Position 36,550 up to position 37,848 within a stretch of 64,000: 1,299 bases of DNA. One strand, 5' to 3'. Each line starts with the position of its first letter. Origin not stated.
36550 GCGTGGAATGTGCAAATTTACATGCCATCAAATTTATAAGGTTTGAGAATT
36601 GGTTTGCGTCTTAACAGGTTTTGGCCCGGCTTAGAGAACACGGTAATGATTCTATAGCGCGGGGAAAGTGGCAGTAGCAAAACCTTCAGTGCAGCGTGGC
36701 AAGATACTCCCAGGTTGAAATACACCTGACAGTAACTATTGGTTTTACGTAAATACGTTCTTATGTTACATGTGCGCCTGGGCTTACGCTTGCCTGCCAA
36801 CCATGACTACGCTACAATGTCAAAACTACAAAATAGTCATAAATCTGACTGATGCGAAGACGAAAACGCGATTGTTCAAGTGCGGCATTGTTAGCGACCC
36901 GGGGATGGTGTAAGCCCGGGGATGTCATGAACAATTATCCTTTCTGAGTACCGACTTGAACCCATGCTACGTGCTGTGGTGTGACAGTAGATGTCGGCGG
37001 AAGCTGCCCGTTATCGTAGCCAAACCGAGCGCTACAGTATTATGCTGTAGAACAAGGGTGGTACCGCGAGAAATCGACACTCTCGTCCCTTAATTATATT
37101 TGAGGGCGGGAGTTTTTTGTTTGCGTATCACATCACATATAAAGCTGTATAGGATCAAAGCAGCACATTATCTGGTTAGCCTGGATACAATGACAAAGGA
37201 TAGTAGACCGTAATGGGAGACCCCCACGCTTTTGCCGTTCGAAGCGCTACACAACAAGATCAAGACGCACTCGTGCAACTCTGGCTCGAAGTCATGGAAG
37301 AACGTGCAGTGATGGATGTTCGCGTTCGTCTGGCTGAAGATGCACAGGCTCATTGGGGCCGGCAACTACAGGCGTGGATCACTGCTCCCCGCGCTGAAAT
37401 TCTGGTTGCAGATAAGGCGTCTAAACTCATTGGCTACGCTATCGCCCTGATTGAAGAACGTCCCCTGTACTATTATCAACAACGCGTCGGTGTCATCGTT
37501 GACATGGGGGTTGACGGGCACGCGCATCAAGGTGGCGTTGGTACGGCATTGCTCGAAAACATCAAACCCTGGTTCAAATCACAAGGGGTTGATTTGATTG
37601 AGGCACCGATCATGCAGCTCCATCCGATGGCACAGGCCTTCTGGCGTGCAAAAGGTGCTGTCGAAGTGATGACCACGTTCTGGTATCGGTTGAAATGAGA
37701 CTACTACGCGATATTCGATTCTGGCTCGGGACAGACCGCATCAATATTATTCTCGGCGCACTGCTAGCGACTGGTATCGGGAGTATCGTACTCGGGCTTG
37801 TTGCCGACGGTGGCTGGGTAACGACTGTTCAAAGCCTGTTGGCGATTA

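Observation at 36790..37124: Complete T-box riboswitch with a probable Ile (AUC) specifier, located in front of a GNAT acetyltransferase rather than an aaRS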

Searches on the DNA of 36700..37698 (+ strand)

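Call 4: search_rna_families(source=window, start=36700, end=37250, threshold=evalue, max_evalue=10, show_alignments=5)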
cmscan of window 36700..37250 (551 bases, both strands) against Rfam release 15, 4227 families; matches with E-value up to 10: 3.
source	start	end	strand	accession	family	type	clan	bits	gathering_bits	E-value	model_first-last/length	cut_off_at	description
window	36848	37093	+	RF00230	T-box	Cis-reg; leader;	-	83.5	93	1.2e-18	1-219/219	no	T-box leader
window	36819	36855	+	RF01376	CRISPR-DR63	Gene; CRISPR;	CL00015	18.7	37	3.2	1-37/37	no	CRISPR RNA direct repeat element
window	37040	37066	-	RF02448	SpR20_sRNA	Gene; sRNA;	-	13.3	45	5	1-45/45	no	Streptococcus sRNA SpR20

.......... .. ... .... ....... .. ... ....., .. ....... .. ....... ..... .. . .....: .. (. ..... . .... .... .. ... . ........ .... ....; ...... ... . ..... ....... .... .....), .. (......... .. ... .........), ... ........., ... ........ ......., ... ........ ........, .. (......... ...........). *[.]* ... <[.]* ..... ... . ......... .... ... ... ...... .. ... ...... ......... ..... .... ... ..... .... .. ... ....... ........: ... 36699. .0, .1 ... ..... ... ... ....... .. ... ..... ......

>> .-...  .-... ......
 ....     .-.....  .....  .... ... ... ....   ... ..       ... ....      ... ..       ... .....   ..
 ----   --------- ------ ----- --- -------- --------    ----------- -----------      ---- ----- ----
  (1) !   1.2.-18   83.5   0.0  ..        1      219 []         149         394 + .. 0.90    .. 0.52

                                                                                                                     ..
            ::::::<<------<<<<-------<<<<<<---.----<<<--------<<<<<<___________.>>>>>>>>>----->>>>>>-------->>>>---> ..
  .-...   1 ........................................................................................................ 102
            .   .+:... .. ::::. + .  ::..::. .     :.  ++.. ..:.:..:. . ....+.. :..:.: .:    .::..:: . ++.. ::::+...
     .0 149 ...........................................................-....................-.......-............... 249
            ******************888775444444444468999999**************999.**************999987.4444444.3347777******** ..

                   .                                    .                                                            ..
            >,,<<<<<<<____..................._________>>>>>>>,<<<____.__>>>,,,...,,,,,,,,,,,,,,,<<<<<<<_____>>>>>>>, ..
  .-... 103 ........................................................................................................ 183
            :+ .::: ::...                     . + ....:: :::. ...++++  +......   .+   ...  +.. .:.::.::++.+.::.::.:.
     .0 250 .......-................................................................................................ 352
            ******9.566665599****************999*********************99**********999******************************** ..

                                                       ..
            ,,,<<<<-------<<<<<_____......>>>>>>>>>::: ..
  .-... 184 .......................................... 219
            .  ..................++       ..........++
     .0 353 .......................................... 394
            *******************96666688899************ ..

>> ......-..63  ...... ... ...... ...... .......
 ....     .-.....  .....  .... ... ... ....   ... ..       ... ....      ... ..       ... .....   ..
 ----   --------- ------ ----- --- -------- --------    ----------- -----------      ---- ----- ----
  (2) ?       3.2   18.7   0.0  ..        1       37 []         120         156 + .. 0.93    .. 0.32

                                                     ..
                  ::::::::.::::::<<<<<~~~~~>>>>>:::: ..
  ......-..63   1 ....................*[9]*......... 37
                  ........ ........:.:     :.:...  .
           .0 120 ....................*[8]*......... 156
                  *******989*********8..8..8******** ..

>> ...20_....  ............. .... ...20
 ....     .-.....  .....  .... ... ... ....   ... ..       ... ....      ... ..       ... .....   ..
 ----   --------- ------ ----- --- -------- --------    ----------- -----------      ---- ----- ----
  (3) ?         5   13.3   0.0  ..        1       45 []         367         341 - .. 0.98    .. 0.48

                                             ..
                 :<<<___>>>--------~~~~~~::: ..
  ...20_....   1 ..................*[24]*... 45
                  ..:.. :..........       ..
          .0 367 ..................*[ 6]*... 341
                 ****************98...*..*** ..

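Call 21: search_rna_families(sources=[L001, L002, L003, L004], threshold=evalue, max_evalue=0.001, show_alignments=4)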
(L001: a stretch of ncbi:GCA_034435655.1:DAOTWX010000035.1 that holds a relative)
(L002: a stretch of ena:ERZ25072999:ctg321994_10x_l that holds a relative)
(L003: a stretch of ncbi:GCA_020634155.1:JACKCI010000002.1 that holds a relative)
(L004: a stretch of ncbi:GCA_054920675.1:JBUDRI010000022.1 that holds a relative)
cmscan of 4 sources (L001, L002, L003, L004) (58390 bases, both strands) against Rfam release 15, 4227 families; matches with E-value up to 0.001: 6.
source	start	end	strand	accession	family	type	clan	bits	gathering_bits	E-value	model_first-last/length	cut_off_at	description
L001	7734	7982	+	RF00230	T-box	Cis-reg; leader;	-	93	93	4.3e-19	1-219/219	no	T-box leader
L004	179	412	+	RF00230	T-box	Cis-reg; leader;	-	85.6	93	3.6e-17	1-219/219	no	T-box leader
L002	7715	7957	+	RF00230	T-box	Cis-reg; leader;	-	84.7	93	6e-17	1-219/219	no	T-box leader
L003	7721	7958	+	RF00230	T-box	Cis-reg; leader;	-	79.6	93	1.2e-15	1-219/219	no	T-box leader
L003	5705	5777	+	RF00005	tRNA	Gene; tRNA;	CL00001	76.2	29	5.7e-15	1-71/71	no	tRNA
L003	5705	5778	-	RF04354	Plastid-ycf2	Cis-reg;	-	43.1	65.7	8.4e-06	1-75/75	no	Plastid-ycf2 5UTR RNA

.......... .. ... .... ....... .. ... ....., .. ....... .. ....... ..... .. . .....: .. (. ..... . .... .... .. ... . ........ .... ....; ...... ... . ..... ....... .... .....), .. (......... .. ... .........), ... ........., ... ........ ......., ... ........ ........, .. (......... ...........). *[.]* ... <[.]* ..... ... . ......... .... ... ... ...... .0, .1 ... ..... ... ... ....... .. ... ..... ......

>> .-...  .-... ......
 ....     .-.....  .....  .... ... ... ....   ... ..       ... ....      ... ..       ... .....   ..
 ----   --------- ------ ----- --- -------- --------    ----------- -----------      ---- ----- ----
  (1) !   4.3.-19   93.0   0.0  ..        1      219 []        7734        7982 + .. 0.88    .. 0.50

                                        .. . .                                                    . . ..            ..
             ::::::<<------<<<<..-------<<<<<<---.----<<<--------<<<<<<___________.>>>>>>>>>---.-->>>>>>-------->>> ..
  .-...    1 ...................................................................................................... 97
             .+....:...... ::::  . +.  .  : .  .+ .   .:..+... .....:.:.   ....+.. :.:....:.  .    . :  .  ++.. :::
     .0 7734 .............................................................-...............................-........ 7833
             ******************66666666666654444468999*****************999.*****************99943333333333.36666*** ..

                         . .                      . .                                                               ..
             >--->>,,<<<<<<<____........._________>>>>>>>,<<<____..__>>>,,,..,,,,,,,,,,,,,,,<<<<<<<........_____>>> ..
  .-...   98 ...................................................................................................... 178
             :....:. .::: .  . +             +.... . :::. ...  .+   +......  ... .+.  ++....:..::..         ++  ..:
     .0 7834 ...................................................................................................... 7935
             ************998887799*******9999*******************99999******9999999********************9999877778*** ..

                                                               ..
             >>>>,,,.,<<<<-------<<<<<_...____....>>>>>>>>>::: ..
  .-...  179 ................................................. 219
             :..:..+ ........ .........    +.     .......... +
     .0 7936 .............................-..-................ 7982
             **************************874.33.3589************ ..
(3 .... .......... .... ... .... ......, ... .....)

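Call 22: search_rna_families(sources=[L005, L006, L007, L008], threshold=evalue, max_evalue=0.001, show_alignments=4)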
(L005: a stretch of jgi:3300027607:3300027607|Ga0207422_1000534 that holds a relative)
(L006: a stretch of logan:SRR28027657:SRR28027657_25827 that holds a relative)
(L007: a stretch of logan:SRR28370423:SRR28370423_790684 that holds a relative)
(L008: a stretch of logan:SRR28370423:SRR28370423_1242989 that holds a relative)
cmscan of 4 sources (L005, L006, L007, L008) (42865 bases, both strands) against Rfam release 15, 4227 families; matches with E-value up to 0.001: 4.
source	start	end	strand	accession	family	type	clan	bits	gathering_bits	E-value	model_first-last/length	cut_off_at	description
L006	7701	7954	+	RF00230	T-box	Cis-reg; leader;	-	86.9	93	1.2e-17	1-219/219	no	T-box leader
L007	5219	5453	+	RF00230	T-box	Cis-reg; leader;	-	75.4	93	1.1e-14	1-219/219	no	T-box leader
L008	977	1218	+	RF00230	T-box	Cis-reg; leader;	-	71.8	93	9.1e-14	1-219/219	no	T-box leader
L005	7670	7930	+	RF00230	T-box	Cis-reg; leader;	-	70.2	93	2.4e-13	1-219/219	no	T-box leader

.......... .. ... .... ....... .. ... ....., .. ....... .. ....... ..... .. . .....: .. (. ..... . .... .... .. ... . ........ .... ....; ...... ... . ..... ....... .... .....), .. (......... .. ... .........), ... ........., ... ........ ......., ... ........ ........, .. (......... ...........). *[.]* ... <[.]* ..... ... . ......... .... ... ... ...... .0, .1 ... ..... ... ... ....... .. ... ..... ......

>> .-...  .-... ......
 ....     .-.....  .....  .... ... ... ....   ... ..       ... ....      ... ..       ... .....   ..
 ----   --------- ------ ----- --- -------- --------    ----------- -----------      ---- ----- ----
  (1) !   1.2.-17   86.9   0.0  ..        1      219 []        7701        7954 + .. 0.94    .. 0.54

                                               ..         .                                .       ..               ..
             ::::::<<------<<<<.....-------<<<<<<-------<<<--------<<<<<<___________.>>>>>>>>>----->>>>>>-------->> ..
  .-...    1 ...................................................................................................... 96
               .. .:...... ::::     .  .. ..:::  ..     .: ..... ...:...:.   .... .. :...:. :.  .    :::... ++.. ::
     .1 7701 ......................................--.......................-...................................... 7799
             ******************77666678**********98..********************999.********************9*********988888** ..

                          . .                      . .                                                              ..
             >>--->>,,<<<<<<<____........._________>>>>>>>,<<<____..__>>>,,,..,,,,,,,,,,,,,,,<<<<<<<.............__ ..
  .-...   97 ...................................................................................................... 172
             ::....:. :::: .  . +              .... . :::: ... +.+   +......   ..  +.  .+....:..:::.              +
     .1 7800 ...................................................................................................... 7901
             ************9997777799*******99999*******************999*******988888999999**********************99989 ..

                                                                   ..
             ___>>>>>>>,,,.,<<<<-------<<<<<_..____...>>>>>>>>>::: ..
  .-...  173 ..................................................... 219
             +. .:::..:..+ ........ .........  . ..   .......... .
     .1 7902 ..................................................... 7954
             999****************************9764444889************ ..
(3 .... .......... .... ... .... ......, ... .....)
